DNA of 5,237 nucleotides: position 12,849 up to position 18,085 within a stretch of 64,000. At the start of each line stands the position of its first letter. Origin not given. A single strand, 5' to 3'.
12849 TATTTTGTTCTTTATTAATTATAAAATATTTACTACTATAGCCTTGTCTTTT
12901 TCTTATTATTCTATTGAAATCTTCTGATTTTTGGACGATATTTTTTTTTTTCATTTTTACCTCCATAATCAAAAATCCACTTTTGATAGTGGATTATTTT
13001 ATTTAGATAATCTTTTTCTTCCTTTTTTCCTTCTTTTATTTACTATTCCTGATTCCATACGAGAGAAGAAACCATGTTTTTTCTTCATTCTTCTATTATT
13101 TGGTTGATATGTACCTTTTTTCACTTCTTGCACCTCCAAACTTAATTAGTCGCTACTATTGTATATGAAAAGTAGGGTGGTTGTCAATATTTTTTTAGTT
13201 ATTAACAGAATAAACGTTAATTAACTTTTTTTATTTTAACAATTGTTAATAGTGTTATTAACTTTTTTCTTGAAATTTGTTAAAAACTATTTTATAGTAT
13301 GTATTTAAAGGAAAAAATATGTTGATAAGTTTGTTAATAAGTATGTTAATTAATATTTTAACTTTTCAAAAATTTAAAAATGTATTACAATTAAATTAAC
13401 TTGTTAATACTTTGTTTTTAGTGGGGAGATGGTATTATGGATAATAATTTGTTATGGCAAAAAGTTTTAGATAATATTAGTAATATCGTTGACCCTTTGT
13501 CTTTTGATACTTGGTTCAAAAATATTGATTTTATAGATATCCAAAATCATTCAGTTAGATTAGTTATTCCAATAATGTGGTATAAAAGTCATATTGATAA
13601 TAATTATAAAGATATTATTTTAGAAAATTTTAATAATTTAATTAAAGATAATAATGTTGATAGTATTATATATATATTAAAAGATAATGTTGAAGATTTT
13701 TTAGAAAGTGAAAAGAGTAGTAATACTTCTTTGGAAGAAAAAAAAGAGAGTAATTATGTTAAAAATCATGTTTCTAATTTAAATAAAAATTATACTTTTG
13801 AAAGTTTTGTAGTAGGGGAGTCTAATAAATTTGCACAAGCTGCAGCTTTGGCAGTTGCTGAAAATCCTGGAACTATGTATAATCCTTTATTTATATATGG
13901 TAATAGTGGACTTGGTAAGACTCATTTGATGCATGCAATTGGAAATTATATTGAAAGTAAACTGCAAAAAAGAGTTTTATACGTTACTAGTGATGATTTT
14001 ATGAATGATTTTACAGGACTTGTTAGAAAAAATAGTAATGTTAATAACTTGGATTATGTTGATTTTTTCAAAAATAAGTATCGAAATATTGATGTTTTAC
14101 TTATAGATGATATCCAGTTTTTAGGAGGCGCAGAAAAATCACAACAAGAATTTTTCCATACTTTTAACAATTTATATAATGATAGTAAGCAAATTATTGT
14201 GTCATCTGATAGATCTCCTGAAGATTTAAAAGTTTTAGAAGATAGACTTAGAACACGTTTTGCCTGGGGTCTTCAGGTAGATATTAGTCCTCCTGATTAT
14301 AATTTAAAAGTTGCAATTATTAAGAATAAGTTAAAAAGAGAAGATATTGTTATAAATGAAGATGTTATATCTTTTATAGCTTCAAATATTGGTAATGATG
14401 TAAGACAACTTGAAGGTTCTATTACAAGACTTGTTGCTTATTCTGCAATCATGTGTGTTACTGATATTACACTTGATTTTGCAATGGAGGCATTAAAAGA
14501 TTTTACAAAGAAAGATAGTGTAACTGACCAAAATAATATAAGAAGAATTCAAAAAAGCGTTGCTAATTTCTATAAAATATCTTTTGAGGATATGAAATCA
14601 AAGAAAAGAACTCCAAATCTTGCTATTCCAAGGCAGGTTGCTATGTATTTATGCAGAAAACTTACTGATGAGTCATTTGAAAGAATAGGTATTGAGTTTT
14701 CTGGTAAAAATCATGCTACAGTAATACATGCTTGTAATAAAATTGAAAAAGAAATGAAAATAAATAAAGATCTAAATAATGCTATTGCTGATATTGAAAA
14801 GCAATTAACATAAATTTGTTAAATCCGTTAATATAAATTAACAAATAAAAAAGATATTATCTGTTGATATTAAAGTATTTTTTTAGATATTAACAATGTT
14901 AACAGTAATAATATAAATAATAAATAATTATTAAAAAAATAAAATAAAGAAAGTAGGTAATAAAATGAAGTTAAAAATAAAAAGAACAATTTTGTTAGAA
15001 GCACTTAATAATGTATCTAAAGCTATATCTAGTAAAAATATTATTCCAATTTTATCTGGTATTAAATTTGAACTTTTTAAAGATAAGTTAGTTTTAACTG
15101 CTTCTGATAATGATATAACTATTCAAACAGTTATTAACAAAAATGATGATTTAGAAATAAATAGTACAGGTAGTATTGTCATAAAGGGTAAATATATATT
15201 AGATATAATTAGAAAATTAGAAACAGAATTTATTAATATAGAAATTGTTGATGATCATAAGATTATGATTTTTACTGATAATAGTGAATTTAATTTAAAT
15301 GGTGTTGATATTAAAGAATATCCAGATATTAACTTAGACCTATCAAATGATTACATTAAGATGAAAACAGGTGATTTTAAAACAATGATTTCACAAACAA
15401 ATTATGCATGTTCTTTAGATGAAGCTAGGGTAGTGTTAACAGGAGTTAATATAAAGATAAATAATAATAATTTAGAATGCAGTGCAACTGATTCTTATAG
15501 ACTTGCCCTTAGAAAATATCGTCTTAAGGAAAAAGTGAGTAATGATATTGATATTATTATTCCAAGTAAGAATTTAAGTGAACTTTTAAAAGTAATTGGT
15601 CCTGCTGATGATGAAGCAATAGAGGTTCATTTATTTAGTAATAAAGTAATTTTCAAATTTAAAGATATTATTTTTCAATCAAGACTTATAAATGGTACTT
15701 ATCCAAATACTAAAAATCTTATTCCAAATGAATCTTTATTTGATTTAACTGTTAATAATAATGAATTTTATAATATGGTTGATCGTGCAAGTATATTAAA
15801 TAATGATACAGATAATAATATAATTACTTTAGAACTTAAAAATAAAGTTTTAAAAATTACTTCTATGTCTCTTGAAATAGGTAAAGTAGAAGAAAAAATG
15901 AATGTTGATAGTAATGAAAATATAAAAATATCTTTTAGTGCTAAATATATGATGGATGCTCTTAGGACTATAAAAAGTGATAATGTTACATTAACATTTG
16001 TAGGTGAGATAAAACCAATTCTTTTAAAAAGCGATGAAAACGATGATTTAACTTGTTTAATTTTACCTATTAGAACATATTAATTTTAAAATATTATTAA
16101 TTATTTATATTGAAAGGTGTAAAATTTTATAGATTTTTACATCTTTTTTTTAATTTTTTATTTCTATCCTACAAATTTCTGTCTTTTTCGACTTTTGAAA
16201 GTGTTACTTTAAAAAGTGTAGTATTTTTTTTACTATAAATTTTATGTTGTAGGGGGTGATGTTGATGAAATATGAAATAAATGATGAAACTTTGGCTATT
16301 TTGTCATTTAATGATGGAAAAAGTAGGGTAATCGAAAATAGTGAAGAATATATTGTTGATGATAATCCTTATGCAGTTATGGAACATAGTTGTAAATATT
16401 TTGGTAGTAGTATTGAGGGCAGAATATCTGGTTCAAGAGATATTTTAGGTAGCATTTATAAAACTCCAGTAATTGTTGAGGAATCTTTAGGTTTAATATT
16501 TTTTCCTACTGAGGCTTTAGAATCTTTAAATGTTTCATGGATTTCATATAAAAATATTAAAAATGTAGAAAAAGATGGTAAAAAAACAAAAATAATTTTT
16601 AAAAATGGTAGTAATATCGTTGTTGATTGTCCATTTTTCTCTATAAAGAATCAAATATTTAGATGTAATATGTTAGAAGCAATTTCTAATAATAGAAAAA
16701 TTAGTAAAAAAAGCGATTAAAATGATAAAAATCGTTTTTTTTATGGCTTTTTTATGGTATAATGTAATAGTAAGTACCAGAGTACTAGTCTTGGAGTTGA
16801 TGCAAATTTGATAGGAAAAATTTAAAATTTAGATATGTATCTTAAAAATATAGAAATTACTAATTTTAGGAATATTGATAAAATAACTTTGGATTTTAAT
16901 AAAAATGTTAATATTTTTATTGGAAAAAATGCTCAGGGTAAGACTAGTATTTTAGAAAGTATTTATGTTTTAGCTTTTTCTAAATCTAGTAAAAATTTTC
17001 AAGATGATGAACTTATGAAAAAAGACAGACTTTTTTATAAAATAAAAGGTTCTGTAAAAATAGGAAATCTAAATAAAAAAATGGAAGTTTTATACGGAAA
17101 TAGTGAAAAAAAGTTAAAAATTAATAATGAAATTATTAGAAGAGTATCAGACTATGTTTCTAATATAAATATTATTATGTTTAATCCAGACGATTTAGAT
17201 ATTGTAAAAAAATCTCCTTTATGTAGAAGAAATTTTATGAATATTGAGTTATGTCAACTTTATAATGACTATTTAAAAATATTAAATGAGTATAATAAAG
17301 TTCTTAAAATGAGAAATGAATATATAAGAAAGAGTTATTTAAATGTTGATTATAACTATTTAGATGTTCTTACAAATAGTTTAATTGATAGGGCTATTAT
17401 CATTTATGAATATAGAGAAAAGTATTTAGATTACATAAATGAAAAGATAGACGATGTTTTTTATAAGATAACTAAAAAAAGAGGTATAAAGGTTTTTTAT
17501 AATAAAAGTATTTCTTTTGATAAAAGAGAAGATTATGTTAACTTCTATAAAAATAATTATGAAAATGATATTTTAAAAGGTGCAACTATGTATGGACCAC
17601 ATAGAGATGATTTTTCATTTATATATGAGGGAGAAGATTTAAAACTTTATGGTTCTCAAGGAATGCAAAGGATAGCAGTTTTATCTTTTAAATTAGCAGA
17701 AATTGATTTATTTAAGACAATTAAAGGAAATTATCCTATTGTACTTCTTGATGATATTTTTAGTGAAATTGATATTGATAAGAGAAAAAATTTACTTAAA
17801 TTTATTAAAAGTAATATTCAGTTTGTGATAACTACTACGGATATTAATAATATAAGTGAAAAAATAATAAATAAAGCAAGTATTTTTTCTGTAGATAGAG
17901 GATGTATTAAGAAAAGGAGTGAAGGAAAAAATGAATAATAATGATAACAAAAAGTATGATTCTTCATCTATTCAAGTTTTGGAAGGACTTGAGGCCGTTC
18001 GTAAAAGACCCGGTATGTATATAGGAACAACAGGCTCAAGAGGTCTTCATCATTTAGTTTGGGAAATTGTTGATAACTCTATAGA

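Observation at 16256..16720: ComK-family gene sitting between dnaN and recF at the replication origin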

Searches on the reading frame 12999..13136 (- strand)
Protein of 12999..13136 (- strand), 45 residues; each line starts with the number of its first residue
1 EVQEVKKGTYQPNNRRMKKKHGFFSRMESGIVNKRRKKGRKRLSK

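Call 89: search_protein_families(library=pfam, proteins=[window:12999-13136:-], max_evalue=0.001)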
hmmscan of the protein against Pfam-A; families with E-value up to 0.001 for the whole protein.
window:12999-13136:- (45 aa): 1 family
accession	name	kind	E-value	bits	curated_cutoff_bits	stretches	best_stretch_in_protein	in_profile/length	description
PF00468.22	Ribosomal_L34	-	1.9e-10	40.9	25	1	7-44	2-43/44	Ribosomal protein L34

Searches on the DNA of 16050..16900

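Call 69: search_rna_families(source=window, start=16050, end=16900, threshold=evalue, max_evalue=1)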
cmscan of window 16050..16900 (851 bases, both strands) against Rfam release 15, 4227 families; matches with E-value up to 1: 1.
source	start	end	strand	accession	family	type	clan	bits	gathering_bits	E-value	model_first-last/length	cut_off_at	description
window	16487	16570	+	RF03794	MIR5298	Gene; miRNA;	-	22.1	70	0.84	1-80/80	no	MIR5298 microRNA precursor family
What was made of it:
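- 16764..16815 (+): Highly conserved recF leader containing GTAY-N4-RTAC / AGGAG (window: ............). No Rfam family matches (call 69).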

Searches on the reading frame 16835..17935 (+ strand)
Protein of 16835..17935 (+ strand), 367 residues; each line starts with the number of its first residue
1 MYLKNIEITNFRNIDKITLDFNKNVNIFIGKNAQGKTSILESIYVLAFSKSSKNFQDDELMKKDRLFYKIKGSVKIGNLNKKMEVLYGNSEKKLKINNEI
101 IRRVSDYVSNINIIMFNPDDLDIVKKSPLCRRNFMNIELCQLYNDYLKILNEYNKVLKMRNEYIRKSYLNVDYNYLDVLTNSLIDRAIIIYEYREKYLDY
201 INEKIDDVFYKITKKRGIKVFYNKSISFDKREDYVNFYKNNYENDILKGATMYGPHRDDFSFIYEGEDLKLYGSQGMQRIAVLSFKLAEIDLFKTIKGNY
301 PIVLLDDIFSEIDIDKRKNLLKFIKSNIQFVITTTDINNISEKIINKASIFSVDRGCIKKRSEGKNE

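Call 81: find_related_loci(query=window:16835-17935:+, collection=metagenome_contigs, flank=4000)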
Query window:16835-17935:+ (367 aa) in metagenome_contigs; peptide patterns used: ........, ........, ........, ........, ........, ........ (x = any residue, [..] = any of these).
289 stretches matched a pattern; 54 encode a relative of the query (tblastn E <= 1e-3); 54 distinct loci.
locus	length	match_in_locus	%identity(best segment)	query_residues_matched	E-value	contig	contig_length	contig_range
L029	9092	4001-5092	74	1-364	1e-178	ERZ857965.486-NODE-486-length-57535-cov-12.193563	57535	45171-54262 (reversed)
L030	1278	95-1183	73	1-363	0e+0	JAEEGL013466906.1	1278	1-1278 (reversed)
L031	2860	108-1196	73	1-363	0e+0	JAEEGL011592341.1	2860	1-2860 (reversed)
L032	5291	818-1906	73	1-363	6e-176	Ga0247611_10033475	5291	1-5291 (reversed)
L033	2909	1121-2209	72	1-363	0e+0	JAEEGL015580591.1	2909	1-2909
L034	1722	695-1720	74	1-342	0e+0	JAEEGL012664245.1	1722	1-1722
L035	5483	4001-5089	68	1-363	1e-163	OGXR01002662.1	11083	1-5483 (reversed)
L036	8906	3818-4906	68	1-363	7e-163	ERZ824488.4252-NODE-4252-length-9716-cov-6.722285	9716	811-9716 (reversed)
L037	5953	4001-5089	64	1-363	6e-152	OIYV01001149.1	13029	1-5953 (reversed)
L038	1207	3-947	73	49-363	6e-164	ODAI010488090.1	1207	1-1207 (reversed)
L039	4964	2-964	71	43-363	8e-148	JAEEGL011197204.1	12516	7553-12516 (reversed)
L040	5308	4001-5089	48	1-356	8e-102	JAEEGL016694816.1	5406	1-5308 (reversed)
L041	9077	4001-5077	48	9-362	8e-100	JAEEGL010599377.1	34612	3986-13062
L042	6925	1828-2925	46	1-358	2e-99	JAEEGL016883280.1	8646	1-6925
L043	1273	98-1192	46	6-362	5e-107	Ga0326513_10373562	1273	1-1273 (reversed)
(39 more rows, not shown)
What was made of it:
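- Tried and rejected: I used RecF as an unbiased seed instead (call 81).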
